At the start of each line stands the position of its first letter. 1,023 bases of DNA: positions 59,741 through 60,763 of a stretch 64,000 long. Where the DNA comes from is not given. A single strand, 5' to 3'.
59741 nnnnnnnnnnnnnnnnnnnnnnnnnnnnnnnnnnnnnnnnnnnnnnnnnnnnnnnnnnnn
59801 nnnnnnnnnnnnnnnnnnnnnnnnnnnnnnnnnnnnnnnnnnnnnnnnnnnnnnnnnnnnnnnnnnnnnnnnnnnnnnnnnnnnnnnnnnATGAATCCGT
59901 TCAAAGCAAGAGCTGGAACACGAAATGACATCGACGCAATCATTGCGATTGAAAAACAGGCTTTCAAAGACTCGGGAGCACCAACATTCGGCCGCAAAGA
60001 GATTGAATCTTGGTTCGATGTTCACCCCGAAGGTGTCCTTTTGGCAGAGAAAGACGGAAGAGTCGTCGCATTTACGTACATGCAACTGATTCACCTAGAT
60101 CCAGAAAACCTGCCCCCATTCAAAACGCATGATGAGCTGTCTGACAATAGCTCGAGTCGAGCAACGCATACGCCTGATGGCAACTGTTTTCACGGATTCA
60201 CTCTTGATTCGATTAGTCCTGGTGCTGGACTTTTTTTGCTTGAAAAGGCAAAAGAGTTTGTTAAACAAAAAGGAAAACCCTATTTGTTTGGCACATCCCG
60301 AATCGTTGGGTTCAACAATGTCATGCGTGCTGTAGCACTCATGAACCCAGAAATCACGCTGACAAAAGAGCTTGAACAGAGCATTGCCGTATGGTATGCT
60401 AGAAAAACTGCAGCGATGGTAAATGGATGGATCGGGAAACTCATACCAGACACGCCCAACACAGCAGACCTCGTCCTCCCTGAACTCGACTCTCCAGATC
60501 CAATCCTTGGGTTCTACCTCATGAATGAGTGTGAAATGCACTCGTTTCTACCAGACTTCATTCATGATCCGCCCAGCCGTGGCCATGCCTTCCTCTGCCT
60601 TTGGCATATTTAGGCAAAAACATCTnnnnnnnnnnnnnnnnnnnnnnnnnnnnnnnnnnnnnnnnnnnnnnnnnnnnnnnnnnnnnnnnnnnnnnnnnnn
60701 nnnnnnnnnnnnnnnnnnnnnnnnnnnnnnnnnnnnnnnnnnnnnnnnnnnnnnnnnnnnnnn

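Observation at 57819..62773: GAMT-like methyltransferase, AdoMetDC-like pyruvoyl enzyme and GNAT inserted between a response regulator and its histidine kinase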

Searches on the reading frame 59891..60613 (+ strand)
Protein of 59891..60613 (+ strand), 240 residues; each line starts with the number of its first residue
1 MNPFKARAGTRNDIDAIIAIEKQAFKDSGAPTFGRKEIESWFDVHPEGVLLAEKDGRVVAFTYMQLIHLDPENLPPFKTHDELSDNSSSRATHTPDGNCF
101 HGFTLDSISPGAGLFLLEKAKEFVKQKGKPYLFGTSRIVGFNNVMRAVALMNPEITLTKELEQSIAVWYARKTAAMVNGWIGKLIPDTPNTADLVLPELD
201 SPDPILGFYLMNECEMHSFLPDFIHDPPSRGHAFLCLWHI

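Call 3: search_protein_families(library=pfam, proteins=[window:59891-60613:+], max_evalue=0.01)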
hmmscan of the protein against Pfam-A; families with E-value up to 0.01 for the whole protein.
window:59891-60613:+ (240 aa): 0 families

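Call 4: search_protein_families(library=ncbifam, proteins=[window:59891-60613:+], max_evalue=0.01)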
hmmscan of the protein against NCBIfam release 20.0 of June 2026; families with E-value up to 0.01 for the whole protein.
window:59891-60613:+ (240 aa): 0 families

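Call 7: search_solved_structures(query=window:59891-60613:+, max_evalue=10, show_alignments=2)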
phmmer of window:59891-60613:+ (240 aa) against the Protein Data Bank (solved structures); distinct sequences matched with E-value up to 10: 5.
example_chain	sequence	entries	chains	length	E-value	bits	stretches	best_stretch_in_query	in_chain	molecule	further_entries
2ivw_A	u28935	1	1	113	0.2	14.4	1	103-179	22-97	PILP PILOT PROTEIN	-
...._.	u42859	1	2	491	0.27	14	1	3-98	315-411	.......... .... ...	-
3sn5_A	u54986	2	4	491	0.27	14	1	3-98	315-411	Cholesterol 7-alpha-monooxygenase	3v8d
4av2_M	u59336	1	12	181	0.5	13.1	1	102-179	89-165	PILP PROTEIN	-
3qb8_A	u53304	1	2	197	0.65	12.8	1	81-138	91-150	A654L protein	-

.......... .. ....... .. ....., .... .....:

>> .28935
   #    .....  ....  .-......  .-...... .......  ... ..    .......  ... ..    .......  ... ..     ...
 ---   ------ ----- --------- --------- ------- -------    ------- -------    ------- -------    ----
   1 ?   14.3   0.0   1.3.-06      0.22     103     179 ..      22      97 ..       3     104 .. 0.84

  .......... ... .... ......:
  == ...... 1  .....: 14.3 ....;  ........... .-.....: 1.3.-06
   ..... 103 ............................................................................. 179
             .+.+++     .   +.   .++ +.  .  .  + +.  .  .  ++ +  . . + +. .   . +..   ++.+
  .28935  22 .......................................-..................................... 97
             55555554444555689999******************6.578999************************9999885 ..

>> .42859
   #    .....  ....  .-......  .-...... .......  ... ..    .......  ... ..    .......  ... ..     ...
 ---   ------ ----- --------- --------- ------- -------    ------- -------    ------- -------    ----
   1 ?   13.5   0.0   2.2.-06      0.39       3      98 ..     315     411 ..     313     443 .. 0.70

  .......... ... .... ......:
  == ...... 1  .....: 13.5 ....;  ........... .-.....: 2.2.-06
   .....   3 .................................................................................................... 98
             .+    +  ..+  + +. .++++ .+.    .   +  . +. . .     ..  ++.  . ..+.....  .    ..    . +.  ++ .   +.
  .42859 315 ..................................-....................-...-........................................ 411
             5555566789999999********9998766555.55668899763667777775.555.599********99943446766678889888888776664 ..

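Call 15: find_homologous_proteins(query=window:59891-60613:+)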
Query window:59891-60613:+ (240 aa): 1 proteins with E <= 0.001 among 646 candidates.
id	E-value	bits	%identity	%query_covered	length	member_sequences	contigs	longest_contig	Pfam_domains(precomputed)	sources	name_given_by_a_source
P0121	4.8e-163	559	100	100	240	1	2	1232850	-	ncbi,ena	-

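Call 27: search_protein_representatives(protein=window:59891-60613:+)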
Query: 240 residues. Proteins with E-value up to 0.001 (for the whole library): 176; up to 1e-10: 90; up to 1e-30: 10. The best 150 are listed.
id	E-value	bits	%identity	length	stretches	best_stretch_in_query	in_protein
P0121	1.5e-163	558.5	100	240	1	1-240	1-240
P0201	4.9e-56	206.4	45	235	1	4-237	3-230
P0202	1.9e-52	194.7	42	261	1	2-237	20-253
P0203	1.9e-45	171.8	42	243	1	7-231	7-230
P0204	2.1e-37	145.4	35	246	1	4-237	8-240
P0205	7.1e-36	140.4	37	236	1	4-235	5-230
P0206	2.9e-35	138.4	35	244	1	7-236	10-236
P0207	1.7e-32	129.3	33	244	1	6-236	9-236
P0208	9.7e-32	126.9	32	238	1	9-234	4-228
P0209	2.1e-31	125.8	33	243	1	5-238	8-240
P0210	3.3e-30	121.8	33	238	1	1-230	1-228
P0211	5.5e-30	121.1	34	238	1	4-233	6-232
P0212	7.0e-30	120.8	34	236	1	3-238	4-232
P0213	9.9e-30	120.3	36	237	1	7-235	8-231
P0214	2.4e-29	119.0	32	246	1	1-236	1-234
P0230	5.2e-25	104.8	30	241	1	6-236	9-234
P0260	8.8e-15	71.3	25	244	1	6-233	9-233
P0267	6.8e-14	68.4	27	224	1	19-150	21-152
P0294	3.5e-10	56.2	23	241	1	4-237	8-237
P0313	1.4e-07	47.8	24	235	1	5-234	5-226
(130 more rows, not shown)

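Call 29: predict_structure(protein=window:59891-60613:+)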
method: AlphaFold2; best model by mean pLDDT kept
length: 240 residues; sequences in the alignment: 1
mean_pLDDT: 46.4   pTM: 0.43
mean pLDDT of the five models: 46.4, 39.6, 39.1, 38.3, 33.2
residues with pLDDT >= 90: 0; 70-90: 29; 50-70: 49; < 50: 162
segments of 3 or more residues with pLDDT < 50: 64-110, 128-186, 188-240
pLDDT, mean of each block of 10 residues (from residue 1): 73 81 58 66 62 75 44 33 30 31 41 56 50 35 39 39 44 42 43 44 34 32 34 29
secondary structure, 60 per line:
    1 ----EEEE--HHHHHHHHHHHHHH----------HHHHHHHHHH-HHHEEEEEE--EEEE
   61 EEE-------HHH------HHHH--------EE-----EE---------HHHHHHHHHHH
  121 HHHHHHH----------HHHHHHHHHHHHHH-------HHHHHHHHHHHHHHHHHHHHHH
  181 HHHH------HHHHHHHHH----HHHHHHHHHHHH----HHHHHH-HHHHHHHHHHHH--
elements in order: E5-8 H11-24 H35-44 E49-54 E57-63 H80-83 H110-127 H138-151 H159-184 H191-199 H204-215 H220-225 H227-238

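Call 36: search_solved_structures(query=A2, max_evalue=10, show_alignments=2)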
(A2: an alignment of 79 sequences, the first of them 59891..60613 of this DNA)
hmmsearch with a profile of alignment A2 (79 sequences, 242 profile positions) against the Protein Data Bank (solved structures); distinct sequences matched with E-value up to 10: 37.
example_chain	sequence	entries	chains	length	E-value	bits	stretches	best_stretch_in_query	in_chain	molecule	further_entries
6mfc_B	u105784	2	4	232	1.3e-09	41.1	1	4-139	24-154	GphF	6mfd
4j3g_A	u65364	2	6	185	2.4e-06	30.4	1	4-65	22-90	GCN5-related N-acetyltransferase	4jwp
7uci_A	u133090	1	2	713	2.4e-05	27.2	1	3-149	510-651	Polyketide synthase-related protein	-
7ucl_A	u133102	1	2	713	2.4e-05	27.2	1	3-149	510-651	Polyketide synthase-related protein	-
2ree_A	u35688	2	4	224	0.00012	24.9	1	6-70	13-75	CurA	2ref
2ae6_A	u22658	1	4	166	0.00012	24.9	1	2-64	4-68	acetyltransferase, GNAT family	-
3ld2_A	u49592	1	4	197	0.00021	24.1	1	8-64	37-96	Putative acetyltransferase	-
4pv6_C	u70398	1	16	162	0.00021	24.1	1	7-67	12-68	N-terminal acetyltransferase complex subunit [ARD1]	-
6wqb_A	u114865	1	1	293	0.00066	22.5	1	4-66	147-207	N-terminal acetyltransferase, GNAT family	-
6wqc_A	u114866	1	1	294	0.00066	22.5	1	4-66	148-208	N-terminal acetyltransferase, GNAT family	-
3f0a_A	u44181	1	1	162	0.00093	22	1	4-46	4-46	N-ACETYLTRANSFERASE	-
3fix_A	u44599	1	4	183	0.0012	21.6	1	4-46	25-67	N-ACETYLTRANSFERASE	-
3k9u_A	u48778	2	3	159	0.0019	21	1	5-46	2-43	PaiA Acetyltransferase | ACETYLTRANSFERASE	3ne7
4lx9_A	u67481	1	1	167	0.0054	19.5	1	4-80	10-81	ARCHAEAL AMINO-TERMINAL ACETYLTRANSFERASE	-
2x7b_A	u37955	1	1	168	0.0054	19.5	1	4-80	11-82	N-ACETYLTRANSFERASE SSO0209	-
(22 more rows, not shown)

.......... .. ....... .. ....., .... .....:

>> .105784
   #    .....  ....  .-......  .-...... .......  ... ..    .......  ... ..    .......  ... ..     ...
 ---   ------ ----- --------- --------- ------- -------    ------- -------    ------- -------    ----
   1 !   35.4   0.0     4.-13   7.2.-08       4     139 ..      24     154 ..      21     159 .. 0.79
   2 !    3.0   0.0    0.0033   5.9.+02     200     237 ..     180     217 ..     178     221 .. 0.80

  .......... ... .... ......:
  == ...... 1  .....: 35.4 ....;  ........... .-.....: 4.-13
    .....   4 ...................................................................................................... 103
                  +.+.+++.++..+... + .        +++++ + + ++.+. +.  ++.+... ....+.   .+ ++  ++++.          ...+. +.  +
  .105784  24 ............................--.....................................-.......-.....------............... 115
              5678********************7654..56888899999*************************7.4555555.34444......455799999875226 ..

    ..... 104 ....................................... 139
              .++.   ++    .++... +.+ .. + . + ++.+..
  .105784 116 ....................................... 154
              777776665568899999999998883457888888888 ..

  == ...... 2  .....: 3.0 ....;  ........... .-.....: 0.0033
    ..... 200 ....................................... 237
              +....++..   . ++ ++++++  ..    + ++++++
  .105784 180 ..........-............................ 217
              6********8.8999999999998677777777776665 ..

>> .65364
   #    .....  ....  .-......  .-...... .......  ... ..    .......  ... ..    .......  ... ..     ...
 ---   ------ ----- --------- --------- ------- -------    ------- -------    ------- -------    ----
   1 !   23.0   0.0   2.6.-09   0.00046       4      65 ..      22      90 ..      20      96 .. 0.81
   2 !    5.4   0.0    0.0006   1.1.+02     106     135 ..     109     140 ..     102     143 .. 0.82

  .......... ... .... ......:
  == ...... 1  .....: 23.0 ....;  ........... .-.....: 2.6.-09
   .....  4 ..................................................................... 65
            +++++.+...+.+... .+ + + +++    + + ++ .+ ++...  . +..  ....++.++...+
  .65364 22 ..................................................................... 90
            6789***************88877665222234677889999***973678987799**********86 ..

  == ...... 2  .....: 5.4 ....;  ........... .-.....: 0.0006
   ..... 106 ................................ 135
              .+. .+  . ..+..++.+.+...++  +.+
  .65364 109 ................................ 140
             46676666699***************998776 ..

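Call 37: search_protein_families(library=pfam, alignment_id=A2, max_evalue=0.1)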
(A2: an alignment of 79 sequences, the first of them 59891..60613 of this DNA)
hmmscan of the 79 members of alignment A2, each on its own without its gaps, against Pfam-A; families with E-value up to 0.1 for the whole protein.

A. member 1, window:59891-60613:+ (240 aa): 1 family
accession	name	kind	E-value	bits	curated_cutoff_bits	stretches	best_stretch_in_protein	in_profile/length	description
PF13527.13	Acetyltransf_9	-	0.075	13.5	25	0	6-60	2-54/127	Acetyltransferase (GNAT) domain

B. families by the number of members that match (of 79 scanned): 13 families
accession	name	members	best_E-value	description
PF00583.31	Acetyltransf_1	23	0.00052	Acetyltransferase (GNAT) family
PF13508.13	Acetyltransf_7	2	0.015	Acetyltransferase (GNAT) domain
PF13527.13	Acetyltransf_9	2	0.039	Acetyltransferase (GNAT) domain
PF10155.14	CNOT11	1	0.045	CCR4-NOT transcription complex subunit 11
PF20873.2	PriS_C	1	0.048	Primase chain A, C-terminal domain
PF14356.11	DUF4403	1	0.057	Domain of unknown function (DUF4403)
PF04328.18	Sel_put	1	0.066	Selenoprotein, putative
PF13445.12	zf-RING_UBOX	1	0.067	RING-type zinc-finger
PF00729.24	Viral_coat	1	0.076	Viral coat protein (S domain)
PF14439.12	Bd3614-deam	1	0.079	Bd3614-like deaminase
PF15827.10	UPF0730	1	0.084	UPF0730 unknown protein family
PF22925.3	TS_C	1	0.085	Trans-sialidase, C-terminal domain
PF05838.17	Glyco_hydro_108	1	0.088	Glycosyl hydrolase 108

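Call 39: predict_structure(alignment_id=A2)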
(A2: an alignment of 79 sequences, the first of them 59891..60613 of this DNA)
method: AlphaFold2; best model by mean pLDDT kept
length: 240 residues; sequences in the alignment: 79
mean_pLDDT: 97.6   pTM: 0.92
mean pLDDT of the five models: 97.6, 97.2, 97.2, 97.1, 96.9
residues with pLDDT >= 90: 234; 70-90: 6; 50-70: 0; < 50: 0
segments of 3 or more residues with pLDDT < 50: none
pLDDT, mean of each block of 10 residues (from residue 1): 96 99 96 98 99 98 99 97 97 98 98 98 98 98 98 96 98 98 93 95 98 98 98 98
secondary structure, 60 per line:
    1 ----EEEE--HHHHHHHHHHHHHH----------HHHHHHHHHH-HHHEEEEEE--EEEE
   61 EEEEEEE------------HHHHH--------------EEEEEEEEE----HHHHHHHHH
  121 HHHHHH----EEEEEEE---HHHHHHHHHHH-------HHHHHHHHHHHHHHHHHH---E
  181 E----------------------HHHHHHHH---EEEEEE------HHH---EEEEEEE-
elements in order: E5-8 H11-24 H35-44 E49-54 E57-67 H80-84 E99-107 H112-126 E131-137 H141-151 H159-176 H204-211 E215-220 E233-239

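Call 42: fold_search(model_id=the predicted structure, library=pdb)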
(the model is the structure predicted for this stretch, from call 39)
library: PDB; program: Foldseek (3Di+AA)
matches with E <= 10: 1015; with E <= 0.001: 235
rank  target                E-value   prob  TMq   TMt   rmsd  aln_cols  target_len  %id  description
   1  7uci_A                4.0e-11  1.00  0.66  0.24   4.7       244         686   16  SxtA Methyltransferase and decarboxylase didomain in complex with Mn2+ and SAH (released 2022-06-01)
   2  7uci_B                5.2e-11  1.00  0.67  0.25   5.0       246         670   16  SxtA Methyltransferase and decarboxylase didomain in complex with Mn2+ and SAH (released 2022-06-01)
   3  6mfc_A                5.9e-11  1.00  0.67  0.81   4.2       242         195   19  GphF GNAT-like decarboxylase (released 2019-09-18)
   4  2ref_A                1.5e-10  1.00  0.65  0.76   4.7       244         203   16  Crystal structure of the loading GNATL domain of CurA from Lyngbya majuscula soaked with malonyl-CoA (released 2007-11-20)
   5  2ree_A                5.0e-10  1.00  0.64  0.76   6.3       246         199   16  Crystal structure of the loading GNATL domain of CurA from Lyngbya majuscula (released 2007-11-20)
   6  1l0c                  3.7e-08  1.00  0.46  0.65   5.9       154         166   21  Investigation of the Roles of Catalytic Residues in Serotonin N-Acetyltransferase (released 2002-06-19)
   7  1cjw                  9.1e-08  1.00  0.47  0.65   5.8       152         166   22  SEROTONIN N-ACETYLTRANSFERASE COMPLEXED WITH A BISUBSTRATE ANALOG (released 1999-05-06)
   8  1ib1_E                4.0e-07  1.00  0.47  0.61   4.9       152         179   20  CRYSTAL STRUCTURE OF THE 14-3-3 ZETA:SEROTONIN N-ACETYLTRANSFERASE COMPLEX (released 2001-05-02)
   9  4pv6_I                7.2e-07  1.00  0.51  0.79   5.3       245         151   10  Crystal Structure Analysis of Ard1 from Thermoplasma volcanium (released 2015-01-21)
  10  4pv6_F                1.2e-06  1.00  0.48  0.74   6.1       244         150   11  Crystal Structure Analysis of Ard1 from Thermoplasma volcanium (released 2015-01-21)
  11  5c88_A                1.6e-06  1.00  0.49  0.72   7.2       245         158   11  Crystal structure of Ard1 N-terminal acetyltransferase from Sulfolobus solfataricus in monoclinic form (released 2016-01-13)
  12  8wmb                  1.9e-06  1.00  0.37  0.41   9.3       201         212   16  Crystal Structure of Drosophila melanogaster D46A Dopamine N-Acetyltransferase in Complex with Acetyl-CoA (released 2024-10-02)
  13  4pv6_B                3.4e-06  1.00  0.51  0.80   5.2       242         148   10  Crystal Structure Analysis of Ard1 from Thermoplasma volcanium (released 2015-01-21)
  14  8zt3_A                3.6e-06  1.00  0.38  0.54   5.1       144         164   17  N-acetyltransferase SbzI in the biosynthesis of altemicidin (released 2025-02-05)
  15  4j3g_D                3.8e-06  1.00  0.49  0.69   7.6       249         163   12  Crystal structure of Ribosomal-protein-alanine N-acetyltransferase from Brucella melitensis (released 2013-03-13)
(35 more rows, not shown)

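Call 82: find_encoding_contigs(protein=P0230, flank=5000, max_places=3)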
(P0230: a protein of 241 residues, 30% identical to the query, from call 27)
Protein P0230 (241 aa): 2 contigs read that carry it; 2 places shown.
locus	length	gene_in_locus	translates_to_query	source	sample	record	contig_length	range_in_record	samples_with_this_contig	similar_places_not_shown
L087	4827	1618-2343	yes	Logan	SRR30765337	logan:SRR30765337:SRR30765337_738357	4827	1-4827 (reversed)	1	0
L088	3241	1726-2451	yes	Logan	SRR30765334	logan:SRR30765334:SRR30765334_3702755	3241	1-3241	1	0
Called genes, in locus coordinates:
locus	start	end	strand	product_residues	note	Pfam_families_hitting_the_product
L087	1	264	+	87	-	?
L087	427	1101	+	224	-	PF27704:GuanidinoAc_N-MeTrfase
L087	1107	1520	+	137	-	PF02675:AdoMet_dc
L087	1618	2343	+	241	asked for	-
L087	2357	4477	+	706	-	PF16927:HisKA_7TM, PF01590:GAF (weak), PF13185:GAF_2 (weak), PF00512:HisKA, PF02518:HATPase_c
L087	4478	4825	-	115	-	?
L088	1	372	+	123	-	?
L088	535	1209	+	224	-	PF27704:GuanidinoAc_N-MeTrfase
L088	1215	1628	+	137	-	PF02675:AdoMet_dc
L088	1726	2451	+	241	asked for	-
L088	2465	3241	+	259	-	?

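Call 83: find_encoding_contigs(protein=P0260, flank=5000, max_places=2)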
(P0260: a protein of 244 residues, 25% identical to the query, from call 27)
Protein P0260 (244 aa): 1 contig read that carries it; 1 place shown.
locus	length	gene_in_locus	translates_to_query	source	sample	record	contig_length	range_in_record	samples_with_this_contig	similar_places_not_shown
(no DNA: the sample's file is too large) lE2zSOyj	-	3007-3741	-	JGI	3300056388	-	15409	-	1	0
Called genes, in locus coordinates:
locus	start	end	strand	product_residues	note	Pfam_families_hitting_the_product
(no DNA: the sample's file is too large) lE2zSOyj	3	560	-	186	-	?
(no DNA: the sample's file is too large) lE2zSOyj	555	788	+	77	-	-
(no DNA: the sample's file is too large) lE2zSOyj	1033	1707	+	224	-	PF00072:Response_reg, PF00486:Trans_reg_C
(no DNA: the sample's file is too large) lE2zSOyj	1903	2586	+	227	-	PF27704:GuanidinoAc_N-MeTrfase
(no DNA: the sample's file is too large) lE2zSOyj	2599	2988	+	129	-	PF02675:AdoMet_dc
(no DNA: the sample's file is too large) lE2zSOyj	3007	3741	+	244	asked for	-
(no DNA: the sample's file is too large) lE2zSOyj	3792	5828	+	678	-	PF16927:HisKA_7TM, PF01590:GAF (weak), PF13185:GAF_2 (faint), PF13492:GAF_3 (weak), PF00512:HisKA, PF02518:HATPase_c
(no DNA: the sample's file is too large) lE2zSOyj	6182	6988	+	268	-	PF13560:HTH_31, PF01381:HTH_3 (weak)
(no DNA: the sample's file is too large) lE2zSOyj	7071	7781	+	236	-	PF06067:DUF932 (weak)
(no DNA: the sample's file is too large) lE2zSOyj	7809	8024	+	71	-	-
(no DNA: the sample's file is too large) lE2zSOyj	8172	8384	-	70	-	-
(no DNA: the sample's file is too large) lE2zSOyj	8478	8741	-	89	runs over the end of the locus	-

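Call 84: find_encoding_contigs(protein=P0294, flank=5000, max_places=2)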
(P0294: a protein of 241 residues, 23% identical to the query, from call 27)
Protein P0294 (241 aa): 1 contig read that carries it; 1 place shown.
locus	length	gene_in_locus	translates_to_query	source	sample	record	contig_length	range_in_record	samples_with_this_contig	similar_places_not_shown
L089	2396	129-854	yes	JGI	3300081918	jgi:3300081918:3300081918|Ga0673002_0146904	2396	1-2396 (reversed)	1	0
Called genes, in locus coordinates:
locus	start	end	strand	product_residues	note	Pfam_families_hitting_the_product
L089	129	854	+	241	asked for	-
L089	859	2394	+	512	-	?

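Call 85: find_encoding_contigs(protein=P0313, flank=5000, max_places=2)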
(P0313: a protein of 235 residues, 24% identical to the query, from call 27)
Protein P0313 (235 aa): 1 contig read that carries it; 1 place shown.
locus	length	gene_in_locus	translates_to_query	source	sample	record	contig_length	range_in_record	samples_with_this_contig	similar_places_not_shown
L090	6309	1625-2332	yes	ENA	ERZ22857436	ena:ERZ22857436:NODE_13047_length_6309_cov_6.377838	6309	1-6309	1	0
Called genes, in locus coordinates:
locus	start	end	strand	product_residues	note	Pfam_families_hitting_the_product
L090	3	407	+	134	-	?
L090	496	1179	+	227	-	PF27704:GuanidinoAc_N-MeTrfase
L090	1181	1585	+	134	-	PF02675:AdoMet_dc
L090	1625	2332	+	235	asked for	-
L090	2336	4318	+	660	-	PF16927:HisKA_7TM, PF13581:HATPase_c_2 (faint), PF13185:GAF_2 (weak), PF02518:HATPase_c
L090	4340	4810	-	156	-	-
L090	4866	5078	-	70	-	-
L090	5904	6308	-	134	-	?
